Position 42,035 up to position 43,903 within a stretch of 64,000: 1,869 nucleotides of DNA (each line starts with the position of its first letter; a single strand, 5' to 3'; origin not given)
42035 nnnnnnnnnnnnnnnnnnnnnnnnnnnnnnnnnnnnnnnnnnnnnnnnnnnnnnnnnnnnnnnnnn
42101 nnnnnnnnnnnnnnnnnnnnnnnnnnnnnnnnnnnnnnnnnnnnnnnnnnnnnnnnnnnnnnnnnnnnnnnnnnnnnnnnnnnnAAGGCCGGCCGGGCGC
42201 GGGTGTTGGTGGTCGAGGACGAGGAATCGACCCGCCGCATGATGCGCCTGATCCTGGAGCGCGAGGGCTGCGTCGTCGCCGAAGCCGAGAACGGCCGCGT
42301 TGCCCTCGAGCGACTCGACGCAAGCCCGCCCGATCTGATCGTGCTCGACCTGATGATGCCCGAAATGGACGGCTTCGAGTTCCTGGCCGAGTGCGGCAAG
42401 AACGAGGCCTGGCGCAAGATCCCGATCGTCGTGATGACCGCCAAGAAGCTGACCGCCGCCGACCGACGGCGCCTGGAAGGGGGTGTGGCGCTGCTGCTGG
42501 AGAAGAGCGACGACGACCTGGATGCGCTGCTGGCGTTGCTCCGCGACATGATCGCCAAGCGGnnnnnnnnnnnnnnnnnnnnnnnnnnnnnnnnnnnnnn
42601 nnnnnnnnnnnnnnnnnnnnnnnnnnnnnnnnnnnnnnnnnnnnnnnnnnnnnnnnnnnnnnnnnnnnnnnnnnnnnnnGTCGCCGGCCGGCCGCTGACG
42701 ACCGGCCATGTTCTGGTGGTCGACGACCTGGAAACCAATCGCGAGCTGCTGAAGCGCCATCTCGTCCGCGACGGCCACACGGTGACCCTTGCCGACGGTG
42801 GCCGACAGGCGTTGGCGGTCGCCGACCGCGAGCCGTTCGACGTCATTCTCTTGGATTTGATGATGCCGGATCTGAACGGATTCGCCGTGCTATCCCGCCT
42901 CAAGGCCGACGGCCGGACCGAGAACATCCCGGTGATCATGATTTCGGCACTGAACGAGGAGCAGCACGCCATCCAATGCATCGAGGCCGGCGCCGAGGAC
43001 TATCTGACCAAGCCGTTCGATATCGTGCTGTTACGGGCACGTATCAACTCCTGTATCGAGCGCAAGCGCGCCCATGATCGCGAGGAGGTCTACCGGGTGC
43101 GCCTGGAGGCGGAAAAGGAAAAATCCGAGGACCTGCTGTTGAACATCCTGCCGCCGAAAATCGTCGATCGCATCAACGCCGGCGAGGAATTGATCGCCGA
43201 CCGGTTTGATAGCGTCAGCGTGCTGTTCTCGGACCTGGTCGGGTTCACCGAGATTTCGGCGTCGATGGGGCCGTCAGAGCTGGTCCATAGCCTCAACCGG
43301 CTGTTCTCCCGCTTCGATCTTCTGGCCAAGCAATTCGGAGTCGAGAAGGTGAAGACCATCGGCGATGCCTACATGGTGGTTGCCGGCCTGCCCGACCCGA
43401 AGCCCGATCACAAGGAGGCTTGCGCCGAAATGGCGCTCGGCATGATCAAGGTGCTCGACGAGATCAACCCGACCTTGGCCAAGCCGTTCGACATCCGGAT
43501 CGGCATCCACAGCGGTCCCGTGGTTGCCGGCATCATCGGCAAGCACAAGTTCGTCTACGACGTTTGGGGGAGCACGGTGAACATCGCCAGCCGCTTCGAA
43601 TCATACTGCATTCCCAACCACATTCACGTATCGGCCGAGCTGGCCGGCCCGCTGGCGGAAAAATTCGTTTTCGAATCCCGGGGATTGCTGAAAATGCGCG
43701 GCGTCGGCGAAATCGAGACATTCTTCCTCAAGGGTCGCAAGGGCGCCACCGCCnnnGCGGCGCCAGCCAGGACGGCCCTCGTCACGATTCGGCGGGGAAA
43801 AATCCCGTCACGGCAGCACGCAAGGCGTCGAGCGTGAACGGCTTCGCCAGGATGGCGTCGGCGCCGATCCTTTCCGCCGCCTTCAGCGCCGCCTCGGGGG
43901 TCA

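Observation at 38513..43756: Single 1747-aa polypeptide joining PAS-GAF-PAS sensing, a histidine kinase, three receiver domains and a class III adenylate cyclase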

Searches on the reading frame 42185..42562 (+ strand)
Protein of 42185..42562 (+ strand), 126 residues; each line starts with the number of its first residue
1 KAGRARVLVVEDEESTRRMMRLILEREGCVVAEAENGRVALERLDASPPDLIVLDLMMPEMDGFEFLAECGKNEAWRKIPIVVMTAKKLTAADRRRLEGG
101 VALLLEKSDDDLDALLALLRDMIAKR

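Call 7: search_protein_families(library=pfam, proteins=[window:42185-42562:+], max_evalue=0.01)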
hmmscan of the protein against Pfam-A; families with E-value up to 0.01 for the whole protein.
window:42185-42562:+ (126 aa): 1 family
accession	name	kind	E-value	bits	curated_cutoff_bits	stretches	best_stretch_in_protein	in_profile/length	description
PF00072.30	Response_reg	-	7.7e-24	84.4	30.2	1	7-109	1-101/111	Response regulator receiver domain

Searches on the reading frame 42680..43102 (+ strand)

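Call 7: search_protein_families(library=pfam, proteins=[window:42680-43102:+], max_evalue=0.01)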
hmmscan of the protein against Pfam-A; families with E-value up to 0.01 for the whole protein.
window:42680-43102:+ (141 aa): 1 family
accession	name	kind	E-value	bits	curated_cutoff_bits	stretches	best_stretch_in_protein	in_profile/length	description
PF00072.30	Response_reg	-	2.2e-30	105.5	30.2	1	11-122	1-110/111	Response regulator receiver domain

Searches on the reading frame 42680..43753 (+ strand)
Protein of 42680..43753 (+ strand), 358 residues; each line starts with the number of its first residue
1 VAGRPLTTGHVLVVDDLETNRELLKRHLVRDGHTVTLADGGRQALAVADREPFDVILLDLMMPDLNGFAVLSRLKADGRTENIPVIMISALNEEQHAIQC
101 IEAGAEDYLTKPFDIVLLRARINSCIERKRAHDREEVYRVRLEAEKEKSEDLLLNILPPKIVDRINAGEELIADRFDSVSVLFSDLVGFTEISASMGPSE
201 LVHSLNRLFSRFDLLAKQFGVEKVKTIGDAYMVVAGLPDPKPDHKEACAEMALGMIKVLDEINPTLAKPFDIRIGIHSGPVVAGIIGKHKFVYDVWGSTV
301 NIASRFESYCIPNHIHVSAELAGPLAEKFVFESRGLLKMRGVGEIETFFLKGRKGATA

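Call 12: find_related_loci(query=window:42680-43753:+, collection=genome_contigs, flank=8000)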
Query window:42680-43753:+ (358 aa) in genome_contigs; peptide patterns used: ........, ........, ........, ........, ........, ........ (x = any residue, [..] = any of these).
600 stretches matched a pattern (row limit reached: there are more); 594 encode a relative of the query (tblastn E <= 1e-3); the best 80 are kept; 80 distinct loci.
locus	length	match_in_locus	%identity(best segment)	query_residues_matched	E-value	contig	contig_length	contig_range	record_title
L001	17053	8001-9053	58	1-351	1e-136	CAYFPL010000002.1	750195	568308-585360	MAG TPA_asm: uncultured Rhodospirillaceae bacterium isolate ERP019367_co1_99 genome assembly, contig: NODE_10_length_750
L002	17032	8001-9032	58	8-350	2e-128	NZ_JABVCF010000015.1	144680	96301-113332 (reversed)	Pseudaminobacter soli (ex Zhang et al. 2022) strain HC19 HC19_scaffold15, whole genome shotgun sequence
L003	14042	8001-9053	55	2-352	7e-123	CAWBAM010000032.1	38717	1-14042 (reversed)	MAG: uncultured proteobacterium isolate MFD08691.bin.2.26 genome assembly, contig: contig_215180, whole genome shotgun s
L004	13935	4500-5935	54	3-353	4e-122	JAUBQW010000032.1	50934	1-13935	Microcoleus sp. Pol11C3 NODE_182_length_50934_cov_24.388678, whole genome shotgun sequence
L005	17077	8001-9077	53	4-354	4e-121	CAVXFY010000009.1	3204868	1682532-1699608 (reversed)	MAG: uncultured Alphaproteobacteria bacterium isolate MFD02579.bin.2.52 genome assembly, contig: contig_2729, whole geno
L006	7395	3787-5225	54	3-354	1e-120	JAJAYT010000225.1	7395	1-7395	MAG: Microcoleus sp. CAN_BIN18 c_000000076572, whole genome shotgun sequence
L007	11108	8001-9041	54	9-355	2e-120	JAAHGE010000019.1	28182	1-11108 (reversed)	MAG: Desertifilum sp. SIO1I2 1I2_NODE_19, whole genome shotgun sequence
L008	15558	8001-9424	53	9-355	4e-120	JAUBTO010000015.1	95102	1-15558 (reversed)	Microcoleus sp. C2D2 NODE_35_length_95102_cov_42.488608, whole genome shotgun sequence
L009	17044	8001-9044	56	11-358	1e-118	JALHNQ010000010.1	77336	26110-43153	MAG: Methylocystis sp. isolate Bin_68_1 c_000000001880, whole genome shotgun sequence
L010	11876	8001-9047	52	6-354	9e-118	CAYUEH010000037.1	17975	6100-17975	MAG TPA_asm: uncultured Laspinema sp. isolate binchicken_co405_170 genome assembly, contig: NODE_4595_length_17975_cov_1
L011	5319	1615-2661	52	6-354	1e-116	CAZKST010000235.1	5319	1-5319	MAG TPA_asm: uncultured Thiotrichaceae bacterium isolate SRP342105_co1_176 genome assembly, contig: NODE_22235_length_53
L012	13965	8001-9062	52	6-357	5e-116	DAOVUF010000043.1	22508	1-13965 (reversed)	MAG TPA_asm: Gammaproteobacteria bacterium isolate CSMAG_1672 CSMAG_1672_k141_5148788_length_22508_cov_19.9911, whole ge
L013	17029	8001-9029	56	11-353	5e-116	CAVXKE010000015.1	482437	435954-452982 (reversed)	MAG: uncultured Alphaproteobacteria bacterium isolate MFD05942.bin.2.56 genome assembly, contig: contig_7220, whole geno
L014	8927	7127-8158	55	11-354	2e-123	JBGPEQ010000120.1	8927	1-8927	MAG: Dongiaceae bacterium isolate OBJ_0618_7090110_87 k141_4326120_length_8927_cov_15.0118, whole genome shotgun sequenc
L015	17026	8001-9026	50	8-350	1e-108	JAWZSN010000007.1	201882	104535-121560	Geminicoccaceae bacterium 1502E NODE_7, whole genome shotgun sequence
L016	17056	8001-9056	48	1-351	2e-107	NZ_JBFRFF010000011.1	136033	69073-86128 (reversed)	Rhizobium sp. 2YAF20 SCAFFOLD_10, whole genome shotgun sequence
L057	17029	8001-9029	42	8-352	1e-77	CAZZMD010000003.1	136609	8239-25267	MAG TPA_asm: uncultured bacterium isolate SRP135972_co1_212 genome assembly, contig: NODE_16_length_136609_cov_10.895550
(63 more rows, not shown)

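Call 32: search_protein_families(library=pfam, proteins=[L001:7434-9062:+, L009:7365-9053:+, L013:6825-9047:+, L057:4443-9041:+, L016:7431-9056:+], max_evalue=0.01)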
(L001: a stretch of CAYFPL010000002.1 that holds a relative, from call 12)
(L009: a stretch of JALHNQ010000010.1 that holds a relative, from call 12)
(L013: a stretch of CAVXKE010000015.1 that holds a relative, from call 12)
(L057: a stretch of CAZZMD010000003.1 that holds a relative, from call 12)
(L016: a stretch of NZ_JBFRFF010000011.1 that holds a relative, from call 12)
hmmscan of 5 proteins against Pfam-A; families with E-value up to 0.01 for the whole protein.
L001:7434-9062:+ (543 aa): 3 families
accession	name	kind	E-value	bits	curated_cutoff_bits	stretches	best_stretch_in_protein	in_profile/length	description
PF00211.25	Guanylate_cyc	-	5.7e-59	199.2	21.9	1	362-540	3-182/183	Adenylate and Guanylate cyclase catalytic domain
PF00072.30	Response_reg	-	2.6e-29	102.1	30.2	1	200-311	1-110/111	Response regulator receiver domain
PF00512.31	HisKA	-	4.7e-13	49.4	26.9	1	101-162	7-65/66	His Kinase A (phospho-acceptor) domain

L009:7365-9053:+ (563 aa): 5 families
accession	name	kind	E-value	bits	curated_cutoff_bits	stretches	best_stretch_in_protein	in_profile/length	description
PF00211.25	Guanylate_cyc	-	7.1e-55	185.9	21.9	1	376-553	4-182/183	Adenylate and Guanylate cyclase catalytic domain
PF00072.30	Response_reg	-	1.6e-29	102.7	30.2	1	213-324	1-110/111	Response regulator receiver domain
PF00512.31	HisKA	-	1.5e-11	44.6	26.9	2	111-167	9-61/66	His Kinase A (phospho-acceptor) domain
PF01608.23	I_LWEQ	-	0.0054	17.2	27.5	0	41-105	10-72/151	I/LWEQ domain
PF20072.4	DUF6468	-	0.0083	16.7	26.9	0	135-164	43-72/76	Domain of unknown function (DUF6468)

L013:6825-9047:+ (741 aa): 3 families
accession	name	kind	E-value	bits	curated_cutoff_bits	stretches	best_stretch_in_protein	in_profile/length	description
PF00211.25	Guanylate_cyc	-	7e-65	218.5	21.9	1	555-733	3-182/183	Adenylate and Guanylate cyclase catalytic domain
PF00072.30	Response_reg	-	5e-31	107.6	30.2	1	393-504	1-110/111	Response regulator receiver domain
PF00512.31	HisKA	-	2.1e-13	50.6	26.9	2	288-344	8-61/66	His Kinase A (phospho-acceptor) domain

L057:4443-9041:+ (1533 aa): 7 families
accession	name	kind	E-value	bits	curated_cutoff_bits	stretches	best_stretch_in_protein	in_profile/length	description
PF00072.30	Response_reg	-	1.9e-76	253.8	30.2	3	751-864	1-110/111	Response regulator receiver domain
PF00211.25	Guanylate_cyc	-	2.6e-63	213.4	21.9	1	1351-1528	4-182/183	Adenylate and Guanylate cyclase catalytic domain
PF02518.31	HATPase_c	-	6e-28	97.9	26.4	1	459-574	1-106/111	Histidine kinase-, DNA gyrase B-, and HSP90-like ATPase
PF00512.31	HisKA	-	1.3e-20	73.7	26.9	1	348-412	2-66/66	His Kinase A (phospho-acceptor) domain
PF17159.10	MASE3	-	1.1e-10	42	31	1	71-287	8-217/226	Membrane-associated sensor domain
PF01627.28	Hpt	-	1.9e-10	41.3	24.6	1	951-1010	14-73/84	Hpt domain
PF23198.2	PDE8A_N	-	5.3e-09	36.6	29.6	1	600-673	14-85/147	PDE8A-like, N-terminal domain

L016:7431-9056:+ (542 aa): 3 families
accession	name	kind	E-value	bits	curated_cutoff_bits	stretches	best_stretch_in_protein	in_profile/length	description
PF00211.25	Guanylate_cyc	-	4.2e-55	186.6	21.9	1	365-542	3-182/183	Adenylate and Guanylate cyclase catalytic domain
PF00072.30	Response_reg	-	2.5e-27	95.7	30.2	1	203-314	1-110/111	Response regulator receiver domain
PF00512.31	HisKA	-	4.8e-15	55.8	26.9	1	110-170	9-66/66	His Kinase A (phospho-acceptor) domain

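Call 54: predict_structure(alignment_id=A1)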
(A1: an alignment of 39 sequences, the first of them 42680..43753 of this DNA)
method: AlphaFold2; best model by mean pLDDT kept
length: 358 residues; sequences in the alignment: 39
mean_pLDDT: 92.9   pTM: 0.74
mean pLDDT of the five models: 92.9, 92.1, 91.7, 90.0, 89.8
residues with pLDDT >= 90: 308; 70-90: 42; 50-70: 3; < 50: 5
segments of 3 or more residues with pLDDT < 50: 1-4
pLDDT, mean of each block of 10 residues (from residue 1): 64 97 95 96 96 96 94 95 95 90 95 90 93 92 91 90 93 96 96 95 95 97 87 95 97 98 93 98 90 93 94 96 96 92 93 80
secondary structure, 60 per line:
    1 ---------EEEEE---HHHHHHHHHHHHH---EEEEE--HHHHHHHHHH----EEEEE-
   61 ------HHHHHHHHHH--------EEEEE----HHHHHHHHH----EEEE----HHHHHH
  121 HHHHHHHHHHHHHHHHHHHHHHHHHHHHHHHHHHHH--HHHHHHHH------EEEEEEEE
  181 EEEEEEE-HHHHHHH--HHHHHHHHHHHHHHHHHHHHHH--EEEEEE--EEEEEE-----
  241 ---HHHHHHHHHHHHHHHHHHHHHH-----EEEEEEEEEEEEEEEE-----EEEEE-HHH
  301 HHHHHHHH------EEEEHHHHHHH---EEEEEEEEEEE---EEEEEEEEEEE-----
elements in order: E10-14 H18-30 E34-38 H41-50 E55-59 H67-76 E85-89 H94-102 E107-110 H115-156 H159-166 E173-187 H189-195 H198-219 E222-227 E230-235 H244-265 E271-286 E292-296 H298-308 E315-318 H319-325 E329-339 E343-353

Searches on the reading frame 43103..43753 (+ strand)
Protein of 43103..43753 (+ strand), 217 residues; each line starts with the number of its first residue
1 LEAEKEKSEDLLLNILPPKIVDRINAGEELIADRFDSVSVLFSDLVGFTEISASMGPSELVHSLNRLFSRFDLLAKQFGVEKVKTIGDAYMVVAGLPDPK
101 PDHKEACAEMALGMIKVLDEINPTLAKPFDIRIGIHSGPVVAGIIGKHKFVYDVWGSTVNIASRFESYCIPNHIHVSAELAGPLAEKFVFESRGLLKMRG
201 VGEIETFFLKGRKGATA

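Call 7: search_protein_families(library=pfam, proteins=[window:43103-43753:+], max_evalue=0.01)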
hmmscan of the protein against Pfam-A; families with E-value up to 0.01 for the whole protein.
window:43103-43753:+ (217 aa): 1 family
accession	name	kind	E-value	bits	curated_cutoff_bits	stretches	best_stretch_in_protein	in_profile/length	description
PF00211.25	Guanylate_cyc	-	5.3e-60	202.6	21.9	1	32-211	3-183/183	Adenylate and Guanylate cyclase catalytic domain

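Call 9: search_solved_structures(query=window:43103-43753:+, show_alignments=3, max_evalue=1e-10)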
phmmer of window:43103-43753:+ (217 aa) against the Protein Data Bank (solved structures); distinct sequences matched with E-value up to 1e-10: 43.
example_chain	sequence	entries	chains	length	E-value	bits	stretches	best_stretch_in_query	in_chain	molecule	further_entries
8buz_A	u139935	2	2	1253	6.5e-73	248.1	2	2-181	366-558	Adenylate cyclase type 8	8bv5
9u3p_A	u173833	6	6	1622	1.5e-68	233.9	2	34-202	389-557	Adenylate cyclase type 9,Protein M2-1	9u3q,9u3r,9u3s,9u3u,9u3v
7pd4_A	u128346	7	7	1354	4.5e-68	232.3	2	34-200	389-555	Adenylate cyclase 9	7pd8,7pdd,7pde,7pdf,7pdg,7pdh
6r4o_A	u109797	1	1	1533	5.6e-68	232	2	34-200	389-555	Adenylate cyclase 9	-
6r3q_A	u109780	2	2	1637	7.6e-68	231.6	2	34-200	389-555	Adenylate cyclase 9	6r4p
8sl3_A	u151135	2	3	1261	8.3e-66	224.9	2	4-178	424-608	Adenylate cyclase type 5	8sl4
4p2m_A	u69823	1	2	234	8.1e-60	205.3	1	1-215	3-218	Adenylate cyclase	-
7yz9_A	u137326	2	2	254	1.1e-59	204.9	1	1-215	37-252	Adenylate cyclase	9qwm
4p2x_A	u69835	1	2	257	1.1e-59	204.9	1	1-215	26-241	Adenylate cyclase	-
4p2f_A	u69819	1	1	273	2.6e-59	203.7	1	1-215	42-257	Adenylate cyclase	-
7yzi_A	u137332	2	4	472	5.9e-59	202.5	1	1-215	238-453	Adenylate cyclase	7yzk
5o5k_A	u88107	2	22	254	5.7e-56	192.8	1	1-214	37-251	Adenylate cyclase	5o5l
1yk9_A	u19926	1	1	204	3.9e-51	177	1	30-215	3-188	Adenylate cyclase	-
9bcv_A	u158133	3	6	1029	1.1e-42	149.3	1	4-216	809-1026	Atrial natriuretic peptide receptor 1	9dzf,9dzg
9dzh_A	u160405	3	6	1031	1.1e-42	149.3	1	4-216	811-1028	Atrial natriuretic peptide receptor 1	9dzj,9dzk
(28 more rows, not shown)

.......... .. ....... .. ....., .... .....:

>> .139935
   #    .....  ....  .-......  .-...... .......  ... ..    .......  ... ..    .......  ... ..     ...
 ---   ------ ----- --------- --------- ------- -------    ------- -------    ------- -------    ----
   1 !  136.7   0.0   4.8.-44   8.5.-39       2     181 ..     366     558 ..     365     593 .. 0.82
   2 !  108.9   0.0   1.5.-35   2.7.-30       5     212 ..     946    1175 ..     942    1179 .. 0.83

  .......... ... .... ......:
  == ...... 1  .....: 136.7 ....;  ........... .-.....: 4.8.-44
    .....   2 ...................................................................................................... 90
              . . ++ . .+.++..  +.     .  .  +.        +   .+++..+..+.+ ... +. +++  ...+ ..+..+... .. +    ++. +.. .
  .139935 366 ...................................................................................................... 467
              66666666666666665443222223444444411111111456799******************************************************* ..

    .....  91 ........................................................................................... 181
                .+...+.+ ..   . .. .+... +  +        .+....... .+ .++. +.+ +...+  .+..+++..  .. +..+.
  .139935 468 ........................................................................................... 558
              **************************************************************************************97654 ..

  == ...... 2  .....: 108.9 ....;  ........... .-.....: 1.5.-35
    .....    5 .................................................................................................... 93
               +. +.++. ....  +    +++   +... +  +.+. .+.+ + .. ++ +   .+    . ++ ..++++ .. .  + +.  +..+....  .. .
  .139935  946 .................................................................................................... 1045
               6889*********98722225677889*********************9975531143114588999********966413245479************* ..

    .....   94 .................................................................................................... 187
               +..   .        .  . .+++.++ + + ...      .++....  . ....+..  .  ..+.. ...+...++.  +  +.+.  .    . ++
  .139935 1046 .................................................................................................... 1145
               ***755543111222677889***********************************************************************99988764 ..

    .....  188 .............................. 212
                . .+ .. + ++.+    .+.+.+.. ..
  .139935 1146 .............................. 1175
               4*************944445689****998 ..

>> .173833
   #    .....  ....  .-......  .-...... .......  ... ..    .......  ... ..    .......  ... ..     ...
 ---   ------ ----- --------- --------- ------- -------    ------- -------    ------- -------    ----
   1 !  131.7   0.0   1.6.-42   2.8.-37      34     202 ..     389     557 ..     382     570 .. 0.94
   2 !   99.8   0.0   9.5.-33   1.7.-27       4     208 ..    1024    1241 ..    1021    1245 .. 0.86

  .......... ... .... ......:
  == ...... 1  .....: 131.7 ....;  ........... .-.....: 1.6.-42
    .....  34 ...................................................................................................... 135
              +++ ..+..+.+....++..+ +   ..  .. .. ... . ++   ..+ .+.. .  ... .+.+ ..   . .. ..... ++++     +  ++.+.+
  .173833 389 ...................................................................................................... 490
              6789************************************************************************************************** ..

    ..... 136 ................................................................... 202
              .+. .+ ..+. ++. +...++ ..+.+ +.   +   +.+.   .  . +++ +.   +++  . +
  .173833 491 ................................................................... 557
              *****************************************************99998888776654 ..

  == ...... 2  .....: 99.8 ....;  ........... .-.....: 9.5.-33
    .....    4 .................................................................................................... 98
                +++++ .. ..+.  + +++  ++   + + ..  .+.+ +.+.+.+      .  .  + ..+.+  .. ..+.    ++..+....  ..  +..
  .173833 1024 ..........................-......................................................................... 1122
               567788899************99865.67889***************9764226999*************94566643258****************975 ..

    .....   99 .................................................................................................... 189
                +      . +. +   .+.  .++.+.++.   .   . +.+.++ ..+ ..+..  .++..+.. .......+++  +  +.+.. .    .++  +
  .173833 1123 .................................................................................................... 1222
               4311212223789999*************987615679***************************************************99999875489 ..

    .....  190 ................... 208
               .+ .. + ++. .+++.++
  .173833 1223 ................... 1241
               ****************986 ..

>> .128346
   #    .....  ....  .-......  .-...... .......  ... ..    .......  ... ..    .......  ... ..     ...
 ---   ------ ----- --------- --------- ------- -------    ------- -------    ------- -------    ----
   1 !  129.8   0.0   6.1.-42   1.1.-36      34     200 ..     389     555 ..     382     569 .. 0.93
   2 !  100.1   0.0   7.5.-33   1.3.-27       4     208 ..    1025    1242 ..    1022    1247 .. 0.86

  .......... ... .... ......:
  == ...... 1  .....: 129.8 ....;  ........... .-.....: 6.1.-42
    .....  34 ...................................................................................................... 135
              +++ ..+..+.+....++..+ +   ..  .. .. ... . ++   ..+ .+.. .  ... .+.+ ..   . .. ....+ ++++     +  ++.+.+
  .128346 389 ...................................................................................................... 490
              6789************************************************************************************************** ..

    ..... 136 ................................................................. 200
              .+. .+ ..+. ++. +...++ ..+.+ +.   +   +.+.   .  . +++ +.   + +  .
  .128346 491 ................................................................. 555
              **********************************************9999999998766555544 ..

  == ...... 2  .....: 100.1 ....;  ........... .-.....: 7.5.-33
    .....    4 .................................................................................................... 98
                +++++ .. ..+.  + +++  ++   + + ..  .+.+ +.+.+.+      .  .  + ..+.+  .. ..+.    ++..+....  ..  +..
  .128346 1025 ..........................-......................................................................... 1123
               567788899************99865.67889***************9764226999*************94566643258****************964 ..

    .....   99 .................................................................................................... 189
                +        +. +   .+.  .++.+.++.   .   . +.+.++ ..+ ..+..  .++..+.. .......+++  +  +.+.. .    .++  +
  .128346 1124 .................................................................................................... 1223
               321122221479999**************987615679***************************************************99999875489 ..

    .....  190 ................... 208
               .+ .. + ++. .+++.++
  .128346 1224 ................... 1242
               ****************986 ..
